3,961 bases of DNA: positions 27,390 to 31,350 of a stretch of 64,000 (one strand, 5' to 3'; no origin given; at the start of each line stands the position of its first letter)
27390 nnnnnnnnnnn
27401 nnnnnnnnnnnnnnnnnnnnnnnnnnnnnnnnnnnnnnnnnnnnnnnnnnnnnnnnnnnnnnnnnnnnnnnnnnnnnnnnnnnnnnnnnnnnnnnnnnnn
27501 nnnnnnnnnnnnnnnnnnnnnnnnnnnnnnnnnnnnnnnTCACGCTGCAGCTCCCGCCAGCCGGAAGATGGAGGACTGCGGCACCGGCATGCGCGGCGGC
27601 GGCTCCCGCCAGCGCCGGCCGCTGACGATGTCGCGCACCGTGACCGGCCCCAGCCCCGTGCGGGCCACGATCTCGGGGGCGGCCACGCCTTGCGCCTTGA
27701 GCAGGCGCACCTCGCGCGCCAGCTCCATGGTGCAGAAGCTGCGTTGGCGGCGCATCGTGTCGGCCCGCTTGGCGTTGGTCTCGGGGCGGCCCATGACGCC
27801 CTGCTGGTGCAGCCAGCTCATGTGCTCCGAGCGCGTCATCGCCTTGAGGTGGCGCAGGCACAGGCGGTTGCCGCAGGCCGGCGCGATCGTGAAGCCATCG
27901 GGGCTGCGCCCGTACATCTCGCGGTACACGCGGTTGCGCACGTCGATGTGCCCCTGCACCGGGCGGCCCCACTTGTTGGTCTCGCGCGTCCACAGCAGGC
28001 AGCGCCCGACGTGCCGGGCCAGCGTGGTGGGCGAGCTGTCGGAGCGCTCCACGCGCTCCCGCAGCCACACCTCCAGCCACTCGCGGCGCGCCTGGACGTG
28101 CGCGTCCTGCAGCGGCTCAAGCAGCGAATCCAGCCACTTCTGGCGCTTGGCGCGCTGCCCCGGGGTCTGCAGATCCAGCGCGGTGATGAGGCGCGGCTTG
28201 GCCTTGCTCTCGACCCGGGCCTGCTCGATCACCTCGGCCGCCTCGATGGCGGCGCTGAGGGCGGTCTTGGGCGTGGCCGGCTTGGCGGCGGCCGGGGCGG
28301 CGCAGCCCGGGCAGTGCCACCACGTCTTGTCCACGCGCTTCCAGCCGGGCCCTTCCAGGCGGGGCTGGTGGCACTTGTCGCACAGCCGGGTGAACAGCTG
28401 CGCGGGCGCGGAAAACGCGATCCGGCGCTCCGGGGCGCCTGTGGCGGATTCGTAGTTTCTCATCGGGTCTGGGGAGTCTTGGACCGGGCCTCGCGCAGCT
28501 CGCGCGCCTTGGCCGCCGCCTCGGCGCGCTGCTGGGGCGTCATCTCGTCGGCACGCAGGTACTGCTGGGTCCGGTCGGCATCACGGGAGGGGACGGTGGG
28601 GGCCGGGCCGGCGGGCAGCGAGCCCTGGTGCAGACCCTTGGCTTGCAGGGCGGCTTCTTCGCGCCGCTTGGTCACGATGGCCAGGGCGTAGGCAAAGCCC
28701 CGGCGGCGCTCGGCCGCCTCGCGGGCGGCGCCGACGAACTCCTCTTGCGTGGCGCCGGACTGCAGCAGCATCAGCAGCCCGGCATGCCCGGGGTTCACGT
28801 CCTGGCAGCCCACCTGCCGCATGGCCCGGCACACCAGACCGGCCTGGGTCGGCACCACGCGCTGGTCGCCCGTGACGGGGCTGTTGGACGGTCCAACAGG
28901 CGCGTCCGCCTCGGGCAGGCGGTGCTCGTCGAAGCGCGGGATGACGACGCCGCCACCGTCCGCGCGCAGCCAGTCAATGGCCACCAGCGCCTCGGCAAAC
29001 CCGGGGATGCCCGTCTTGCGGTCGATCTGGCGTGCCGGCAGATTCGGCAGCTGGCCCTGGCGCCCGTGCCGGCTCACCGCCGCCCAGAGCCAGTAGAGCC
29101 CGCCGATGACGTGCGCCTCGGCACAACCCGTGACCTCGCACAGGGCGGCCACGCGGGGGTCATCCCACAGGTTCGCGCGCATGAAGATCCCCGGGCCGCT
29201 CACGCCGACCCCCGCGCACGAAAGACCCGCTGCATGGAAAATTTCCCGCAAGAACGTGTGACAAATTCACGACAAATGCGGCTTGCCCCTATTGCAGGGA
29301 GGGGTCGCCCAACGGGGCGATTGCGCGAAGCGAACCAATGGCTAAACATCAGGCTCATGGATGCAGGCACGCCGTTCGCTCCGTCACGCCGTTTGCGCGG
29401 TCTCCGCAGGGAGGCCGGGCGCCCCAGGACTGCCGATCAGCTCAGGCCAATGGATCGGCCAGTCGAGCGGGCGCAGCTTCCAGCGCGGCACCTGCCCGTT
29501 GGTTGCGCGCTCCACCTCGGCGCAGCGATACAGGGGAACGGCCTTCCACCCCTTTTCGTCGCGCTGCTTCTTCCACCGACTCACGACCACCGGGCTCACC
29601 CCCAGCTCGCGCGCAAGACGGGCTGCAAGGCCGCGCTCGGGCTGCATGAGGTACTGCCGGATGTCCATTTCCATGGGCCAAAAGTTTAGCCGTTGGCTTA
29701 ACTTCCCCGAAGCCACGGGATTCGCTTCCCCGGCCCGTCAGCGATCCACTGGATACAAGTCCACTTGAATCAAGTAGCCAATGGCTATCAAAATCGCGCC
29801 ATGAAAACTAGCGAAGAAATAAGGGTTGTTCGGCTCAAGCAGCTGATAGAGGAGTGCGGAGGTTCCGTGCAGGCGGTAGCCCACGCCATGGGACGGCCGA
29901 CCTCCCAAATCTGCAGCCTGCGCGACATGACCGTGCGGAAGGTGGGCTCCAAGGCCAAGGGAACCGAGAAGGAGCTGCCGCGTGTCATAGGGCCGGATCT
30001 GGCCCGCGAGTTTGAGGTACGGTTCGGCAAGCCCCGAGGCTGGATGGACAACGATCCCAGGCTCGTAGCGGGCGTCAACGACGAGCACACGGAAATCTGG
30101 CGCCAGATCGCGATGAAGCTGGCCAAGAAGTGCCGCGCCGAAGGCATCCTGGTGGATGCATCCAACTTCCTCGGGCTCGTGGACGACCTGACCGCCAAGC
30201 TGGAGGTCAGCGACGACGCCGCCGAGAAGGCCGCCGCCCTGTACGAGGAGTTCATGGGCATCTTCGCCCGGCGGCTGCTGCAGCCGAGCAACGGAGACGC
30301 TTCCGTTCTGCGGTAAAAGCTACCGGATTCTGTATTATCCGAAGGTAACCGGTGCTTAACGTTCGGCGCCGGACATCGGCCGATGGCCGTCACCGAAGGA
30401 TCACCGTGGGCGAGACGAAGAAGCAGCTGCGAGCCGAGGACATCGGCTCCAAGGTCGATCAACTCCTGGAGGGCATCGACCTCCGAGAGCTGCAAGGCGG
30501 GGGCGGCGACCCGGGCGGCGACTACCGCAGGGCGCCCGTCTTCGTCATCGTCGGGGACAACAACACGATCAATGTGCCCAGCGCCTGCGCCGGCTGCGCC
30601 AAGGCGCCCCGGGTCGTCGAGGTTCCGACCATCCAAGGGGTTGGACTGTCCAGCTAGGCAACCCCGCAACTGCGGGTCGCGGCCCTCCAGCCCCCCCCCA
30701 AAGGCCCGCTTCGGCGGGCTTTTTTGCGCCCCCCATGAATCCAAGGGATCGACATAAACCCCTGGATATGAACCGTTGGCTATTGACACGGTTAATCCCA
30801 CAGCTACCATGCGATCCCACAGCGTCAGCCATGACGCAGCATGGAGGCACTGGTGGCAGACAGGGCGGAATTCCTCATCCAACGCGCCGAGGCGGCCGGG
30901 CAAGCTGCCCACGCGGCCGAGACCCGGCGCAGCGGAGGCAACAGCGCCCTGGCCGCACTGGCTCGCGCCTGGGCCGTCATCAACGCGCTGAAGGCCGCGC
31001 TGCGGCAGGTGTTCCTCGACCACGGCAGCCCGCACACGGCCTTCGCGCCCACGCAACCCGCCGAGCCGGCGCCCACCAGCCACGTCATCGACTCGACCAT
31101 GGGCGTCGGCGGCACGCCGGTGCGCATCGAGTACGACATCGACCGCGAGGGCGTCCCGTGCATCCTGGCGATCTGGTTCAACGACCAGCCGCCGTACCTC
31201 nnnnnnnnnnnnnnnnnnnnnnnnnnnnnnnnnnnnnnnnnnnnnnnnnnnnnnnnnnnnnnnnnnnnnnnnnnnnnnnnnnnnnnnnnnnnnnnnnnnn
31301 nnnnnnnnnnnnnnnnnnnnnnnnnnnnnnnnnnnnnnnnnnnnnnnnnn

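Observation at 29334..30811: Immunity-like switch: a YdaS/Cro-like gene and a divergent HTH repressor with four related operator sites (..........)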

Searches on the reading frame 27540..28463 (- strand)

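Call 5: search_protein_families(library=pfam, proteins=[window:27540-28463:-], max_evalue=0.01)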
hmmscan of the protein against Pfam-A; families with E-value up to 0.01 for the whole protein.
window:27540-28463:- (307 aa): 1 family
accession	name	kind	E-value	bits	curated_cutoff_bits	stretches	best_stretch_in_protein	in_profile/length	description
PF13392.12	HNH_3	-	0.00052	20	24.8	1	179-215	7-45/46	HNH endonuclease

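Call 7: search_protein_families(library=phrogs, proteins=[window:27540-28463:-], max_evalue=0.01)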
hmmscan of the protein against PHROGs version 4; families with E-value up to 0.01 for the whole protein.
window:27540-28463:- (307 aa): 3 families
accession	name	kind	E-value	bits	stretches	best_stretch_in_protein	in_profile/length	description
phrog_826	-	DNA, RNA and nucleotide metabolism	7e-07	30.1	1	142-215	82-155/281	HNH endonuclease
phrog_1872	-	DNA, RNA and nucleotide metabolism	7.6e-05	23.7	1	131-229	20-120/166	endonuclease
phrog_6254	-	DNA, RNA and nucleotide metabolism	0.00021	22.6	1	155-254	14-120/154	HNH endonuclease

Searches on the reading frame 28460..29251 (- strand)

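Call 5: search_protein_families(library=pfam, proteins=[window:28460-29251:-], max_evalue=0.01)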
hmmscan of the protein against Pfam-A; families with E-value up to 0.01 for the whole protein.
window:28460-29251:- (263 aa): 0 families

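Call 7: search_protein_families(library=phrogs, proteins=[window:28460-29251:-], max_evalue=0.01)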
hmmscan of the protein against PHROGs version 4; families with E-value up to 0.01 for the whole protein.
window:28460-29251:- (263 aa): 2 families
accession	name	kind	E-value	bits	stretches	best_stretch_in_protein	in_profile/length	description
phrog_2509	-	DNA, RNA and nucleotide metabolism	5.8e-20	73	1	22-110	6-94/277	replication initiation protein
phrog_9474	-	DNA, RNA and nucleotide metabolism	4.8e-12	47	1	24-110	6-97/288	replication initiation protein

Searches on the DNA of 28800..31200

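Call 57: search_rna_families(source=window, start=28800, end=31200, threshold=evalue, max_evalue=1)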
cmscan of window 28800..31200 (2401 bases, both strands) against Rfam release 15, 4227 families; matches with E-value up to 1: 4.
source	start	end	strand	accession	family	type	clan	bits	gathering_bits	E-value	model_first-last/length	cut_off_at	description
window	30655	30724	+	RF01386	isrB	Gene; sRNA;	-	24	35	0.17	1-87/87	no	isrB Hfq binding RNA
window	30632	30724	+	RF02144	rsmX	Gene;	CL00106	20.3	56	0.63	1-114/114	no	rsmX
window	30611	30725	+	RF01400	istR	Gene; antitoxin;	-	20.1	45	0.44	1-130/130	no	istR Hfq binding RNA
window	30854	30882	-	RF01309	sR60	Gene; snRNA; snoRNA; CD-box;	CL00132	17.3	50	0.88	1-55/55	no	Small nucleolar RNA sR60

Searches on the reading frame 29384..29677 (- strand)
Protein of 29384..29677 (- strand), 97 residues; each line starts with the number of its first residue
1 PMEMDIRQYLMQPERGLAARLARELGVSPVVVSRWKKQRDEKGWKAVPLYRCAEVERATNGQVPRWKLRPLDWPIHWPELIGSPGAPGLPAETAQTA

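Call 5: search_protein_families(library=pfam, proteins=[window:29384-29677:-], max_evalue=0.01)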
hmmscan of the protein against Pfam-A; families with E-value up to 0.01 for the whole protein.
window:29384-29677:- (97 aa): 3 families
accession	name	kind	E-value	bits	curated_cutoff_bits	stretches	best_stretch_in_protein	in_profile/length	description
PF15943.11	YdaS_toxin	-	8.9e-12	45.1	30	1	16-73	9-62/65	Bacterial toxin YdaS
PF14549.12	P22_Cro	-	1.1e-05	25.5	30.2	1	18-62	12-48/60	DNA-binding transcriptional regulator Cro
PF01527.26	HTH_Tnp_1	-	0.0029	18.2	24.1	1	19-50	27-57/75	Transposase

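Call 7: search_protein_families(library=phrogs, proteins=[window:29384-29677:-], max_evalue=0.01)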
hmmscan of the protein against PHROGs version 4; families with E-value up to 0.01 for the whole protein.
window:29384-29677:- (97 aa): 2 families
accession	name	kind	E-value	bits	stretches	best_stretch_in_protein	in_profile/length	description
phrog_35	-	transcription regulation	3.3e-12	47.8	1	2-80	74-145/181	transcriptional repressor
phrog_7676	-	unknown function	0.00013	23.1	1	4-45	5-47/86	-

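Call 98: search_solved_structures(query=window:29384-29674:-, max_evalue=0.1)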
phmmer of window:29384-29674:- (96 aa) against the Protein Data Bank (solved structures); distinct sequences matched with E-value up to 0.1: 4.
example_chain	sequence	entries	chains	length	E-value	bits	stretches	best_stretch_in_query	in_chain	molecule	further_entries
8co2_A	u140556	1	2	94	2.3e-08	37.4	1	3-79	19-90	Putative antirepressor protein Cro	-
8c7k_A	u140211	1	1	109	4.3e-08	36.5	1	4-80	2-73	Phage antirepressor protein Cro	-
3bd1_A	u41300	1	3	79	0.00074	22.9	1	15-69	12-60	Cro protein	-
5w8y_A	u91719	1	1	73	0.015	18.7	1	15-69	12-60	protein XPH1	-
